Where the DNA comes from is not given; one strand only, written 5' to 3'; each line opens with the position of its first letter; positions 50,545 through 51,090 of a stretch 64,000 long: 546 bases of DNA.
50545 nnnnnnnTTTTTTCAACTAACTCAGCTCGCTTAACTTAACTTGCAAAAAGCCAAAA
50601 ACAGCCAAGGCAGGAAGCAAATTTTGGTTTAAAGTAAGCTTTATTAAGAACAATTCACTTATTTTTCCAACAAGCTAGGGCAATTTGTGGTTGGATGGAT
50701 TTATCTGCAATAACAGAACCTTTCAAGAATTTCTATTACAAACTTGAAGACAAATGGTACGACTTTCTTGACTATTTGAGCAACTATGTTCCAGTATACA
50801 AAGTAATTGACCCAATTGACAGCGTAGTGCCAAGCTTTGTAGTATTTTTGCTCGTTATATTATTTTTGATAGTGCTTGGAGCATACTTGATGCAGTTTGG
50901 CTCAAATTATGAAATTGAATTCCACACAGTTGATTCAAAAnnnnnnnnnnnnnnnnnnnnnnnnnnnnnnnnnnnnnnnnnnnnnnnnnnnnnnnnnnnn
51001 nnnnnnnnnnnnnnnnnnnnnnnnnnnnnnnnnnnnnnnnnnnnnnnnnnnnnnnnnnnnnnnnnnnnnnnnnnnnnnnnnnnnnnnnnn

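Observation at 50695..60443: Second surface-protein cluster: 1824 aa anchored giant plus a translationally coupled anchor/secreted Cys-rich pair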

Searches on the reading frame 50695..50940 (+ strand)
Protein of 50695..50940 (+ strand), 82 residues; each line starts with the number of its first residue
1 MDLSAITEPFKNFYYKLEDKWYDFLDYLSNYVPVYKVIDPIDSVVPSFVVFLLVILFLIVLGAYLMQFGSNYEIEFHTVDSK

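Call 38: search_protein_families(library=pfam, proteins=[window:50695-50940:+], max_evalue=10)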
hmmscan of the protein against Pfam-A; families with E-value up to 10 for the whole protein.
window:50695-50940:+ (82 aa): 1 family
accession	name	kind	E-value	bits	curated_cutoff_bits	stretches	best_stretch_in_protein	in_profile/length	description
PF24717.1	DUF7672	-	0.091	13.2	27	1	20-68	29-77/78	Family of unknown function (DUF7672)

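Call 58: search_protein_representatives(alignment_id=A4)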
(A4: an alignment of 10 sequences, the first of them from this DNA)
Query: 10 sequences, 67 profile positions. Proteins with E-value up to 0.001 (for the whole library): 833; up to 1e-10: 424; up to 1e-30: 0. The best 150 are listed.
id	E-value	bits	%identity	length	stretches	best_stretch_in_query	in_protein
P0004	1.1e-25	105.6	-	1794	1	1-66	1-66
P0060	2.3e-25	104.5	-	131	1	1-66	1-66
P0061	3.9e-25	103.8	-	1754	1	1-66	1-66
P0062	4.0e-25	103.7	-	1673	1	3-66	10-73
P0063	7.1e-25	102.9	-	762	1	3-66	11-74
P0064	7.4e-25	102.9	-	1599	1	3-66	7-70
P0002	2.6e-24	101.1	-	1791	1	4-66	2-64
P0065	4.5e-24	100.4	-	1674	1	3-66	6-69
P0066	4.9e-24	100.2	-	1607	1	3-66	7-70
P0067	5.3e-24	100.1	-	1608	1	3-66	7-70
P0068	8.6e-24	99.4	-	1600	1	1-66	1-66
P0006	1.4e-23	98.8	-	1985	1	3-66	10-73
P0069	1.7e-23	98.5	-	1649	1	3-66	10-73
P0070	2.3e-23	98.1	-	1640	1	3-66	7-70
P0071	2.4e-23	98.0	-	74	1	1-58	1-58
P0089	1.0e-20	89.6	-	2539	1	1-66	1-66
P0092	2.4e-20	88.4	-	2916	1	4-63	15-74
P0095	3.7e-20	87.8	-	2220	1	3-65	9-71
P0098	4.7e-20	87.5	-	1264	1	3-61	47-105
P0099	5.1e-20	87.4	-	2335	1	3-63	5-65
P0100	5.1e-20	87.4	-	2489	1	1-62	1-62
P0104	5.7e-20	87.2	-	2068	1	1-60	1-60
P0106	7.6e-20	86.8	-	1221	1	3-63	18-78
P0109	9.1e-20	86.6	-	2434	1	6-65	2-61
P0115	1.4e-19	85.9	-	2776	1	1-63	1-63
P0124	2.8e-19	85.0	-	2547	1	1-62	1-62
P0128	3.3e-19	84.8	-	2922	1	1-61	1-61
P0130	3.7e-19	84.6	-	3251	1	6-59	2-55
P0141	7.0e-19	83.7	-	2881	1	1-62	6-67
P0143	8.5e-19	83.5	-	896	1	1-61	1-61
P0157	2.1e-18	82.2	-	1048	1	4-62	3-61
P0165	3.6e-18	81.4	-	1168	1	3-59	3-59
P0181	8.9e-18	80.2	-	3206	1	5-62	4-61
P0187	1.3e-17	79.7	-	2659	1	1-64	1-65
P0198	2.2e-17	78.9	-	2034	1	6-63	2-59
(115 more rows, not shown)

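Call 59: list_cluster_members(proteins=[P0089, P0092, P0130, P0181, P0115, P0098, P0106, P0143, P0157, P0165])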
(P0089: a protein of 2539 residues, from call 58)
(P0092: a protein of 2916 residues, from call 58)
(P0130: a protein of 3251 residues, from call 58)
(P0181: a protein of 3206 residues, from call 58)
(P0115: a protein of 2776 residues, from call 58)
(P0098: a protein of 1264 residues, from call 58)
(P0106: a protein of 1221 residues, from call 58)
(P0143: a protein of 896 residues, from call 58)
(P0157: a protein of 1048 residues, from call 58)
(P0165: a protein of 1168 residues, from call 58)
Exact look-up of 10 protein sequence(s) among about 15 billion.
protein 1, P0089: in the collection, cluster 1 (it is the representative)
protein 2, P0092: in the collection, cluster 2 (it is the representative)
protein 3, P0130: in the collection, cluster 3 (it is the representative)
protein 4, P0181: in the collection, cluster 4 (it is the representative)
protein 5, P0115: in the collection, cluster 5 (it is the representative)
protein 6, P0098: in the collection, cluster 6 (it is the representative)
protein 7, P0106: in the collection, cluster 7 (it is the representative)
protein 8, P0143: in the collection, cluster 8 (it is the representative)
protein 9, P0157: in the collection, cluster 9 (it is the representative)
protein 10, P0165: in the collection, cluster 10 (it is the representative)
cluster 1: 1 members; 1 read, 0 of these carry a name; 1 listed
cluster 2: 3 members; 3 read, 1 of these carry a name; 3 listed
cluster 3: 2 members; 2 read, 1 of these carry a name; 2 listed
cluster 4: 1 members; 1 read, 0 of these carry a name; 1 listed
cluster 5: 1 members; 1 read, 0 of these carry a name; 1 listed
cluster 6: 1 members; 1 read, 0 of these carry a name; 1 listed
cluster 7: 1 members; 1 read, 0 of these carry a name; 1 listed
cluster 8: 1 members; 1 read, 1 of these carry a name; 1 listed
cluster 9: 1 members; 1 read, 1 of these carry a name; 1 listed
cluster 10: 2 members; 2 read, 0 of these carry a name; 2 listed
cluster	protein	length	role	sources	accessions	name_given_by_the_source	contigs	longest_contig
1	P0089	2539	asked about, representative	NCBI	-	-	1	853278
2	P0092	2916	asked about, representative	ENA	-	-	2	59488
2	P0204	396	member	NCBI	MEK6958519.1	MAG: hypothetical protein AABW59_00575, partial [archaeon]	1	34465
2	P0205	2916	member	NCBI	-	-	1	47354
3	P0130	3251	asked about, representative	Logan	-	-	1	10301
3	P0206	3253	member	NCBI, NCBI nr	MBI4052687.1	MAG: carboxypeptidase regulatory-like domain-containing protein [Candidatus ... | carboxypeptidase regulatory-like domain-containing protein [Candidatus Diapherotrites ...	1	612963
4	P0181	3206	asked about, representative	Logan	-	-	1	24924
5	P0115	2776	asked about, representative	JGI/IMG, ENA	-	-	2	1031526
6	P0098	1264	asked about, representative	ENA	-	-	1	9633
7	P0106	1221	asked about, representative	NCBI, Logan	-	-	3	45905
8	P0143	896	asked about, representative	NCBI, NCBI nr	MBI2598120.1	MAG: carboxypeptidase regulatory-like domain-containing protein [Candidatus ... | carboxypeptidase regulatory-like domain-containing protein [Candidatus Diapherotrites ...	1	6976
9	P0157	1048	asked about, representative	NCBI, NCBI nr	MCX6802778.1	MAG: PKD domain-containing protein, partial [Candidatus Diapherotrites archaeon] | PKD domain-containing protein [Candidatus Diapherotrites archaeon]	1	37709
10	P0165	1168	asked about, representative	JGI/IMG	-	-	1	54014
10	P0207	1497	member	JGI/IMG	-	-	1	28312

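Call 74: list_cluster_members(proteins=[P0095, P0099, P0100, P0104, P0109, P0124, P0128, P0141, P0187, P0198])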
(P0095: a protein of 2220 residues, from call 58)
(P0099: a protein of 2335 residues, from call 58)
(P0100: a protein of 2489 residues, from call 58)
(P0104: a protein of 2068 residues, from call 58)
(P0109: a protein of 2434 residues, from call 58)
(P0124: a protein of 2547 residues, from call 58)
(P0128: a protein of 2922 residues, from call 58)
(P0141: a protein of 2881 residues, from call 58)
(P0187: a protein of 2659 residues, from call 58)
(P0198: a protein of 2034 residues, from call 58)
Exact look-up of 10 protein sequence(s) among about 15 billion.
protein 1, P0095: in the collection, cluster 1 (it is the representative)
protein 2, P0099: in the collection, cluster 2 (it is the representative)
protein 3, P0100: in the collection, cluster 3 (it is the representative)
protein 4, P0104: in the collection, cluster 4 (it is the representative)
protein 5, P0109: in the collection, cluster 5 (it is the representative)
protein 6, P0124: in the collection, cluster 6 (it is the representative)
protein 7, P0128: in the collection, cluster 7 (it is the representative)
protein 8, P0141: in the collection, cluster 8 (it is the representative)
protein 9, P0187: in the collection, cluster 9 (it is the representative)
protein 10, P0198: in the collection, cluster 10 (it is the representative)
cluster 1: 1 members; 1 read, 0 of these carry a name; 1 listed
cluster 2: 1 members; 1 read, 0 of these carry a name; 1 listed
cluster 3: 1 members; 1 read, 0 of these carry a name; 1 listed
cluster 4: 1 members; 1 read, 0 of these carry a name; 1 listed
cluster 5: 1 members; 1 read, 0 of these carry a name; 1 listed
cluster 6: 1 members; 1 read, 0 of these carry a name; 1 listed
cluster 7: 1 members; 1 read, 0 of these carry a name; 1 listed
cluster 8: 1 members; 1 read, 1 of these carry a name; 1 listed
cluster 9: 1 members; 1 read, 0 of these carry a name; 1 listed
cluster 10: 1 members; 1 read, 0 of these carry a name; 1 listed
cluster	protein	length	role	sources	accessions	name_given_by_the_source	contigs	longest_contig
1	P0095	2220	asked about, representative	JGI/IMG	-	-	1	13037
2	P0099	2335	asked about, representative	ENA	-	-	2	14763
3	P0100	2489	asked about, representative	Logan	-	-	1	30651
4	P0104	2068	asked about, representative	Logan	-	-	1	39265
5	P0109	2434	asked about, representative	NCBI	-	-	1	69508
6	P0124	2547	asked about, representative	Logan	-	-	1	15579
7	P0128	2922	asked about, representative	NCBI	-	-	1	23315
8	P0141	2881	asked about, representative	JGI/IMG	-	hypothetical protein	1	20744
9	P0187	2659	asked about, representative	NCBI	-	-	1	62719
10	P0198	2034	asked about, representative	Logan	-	-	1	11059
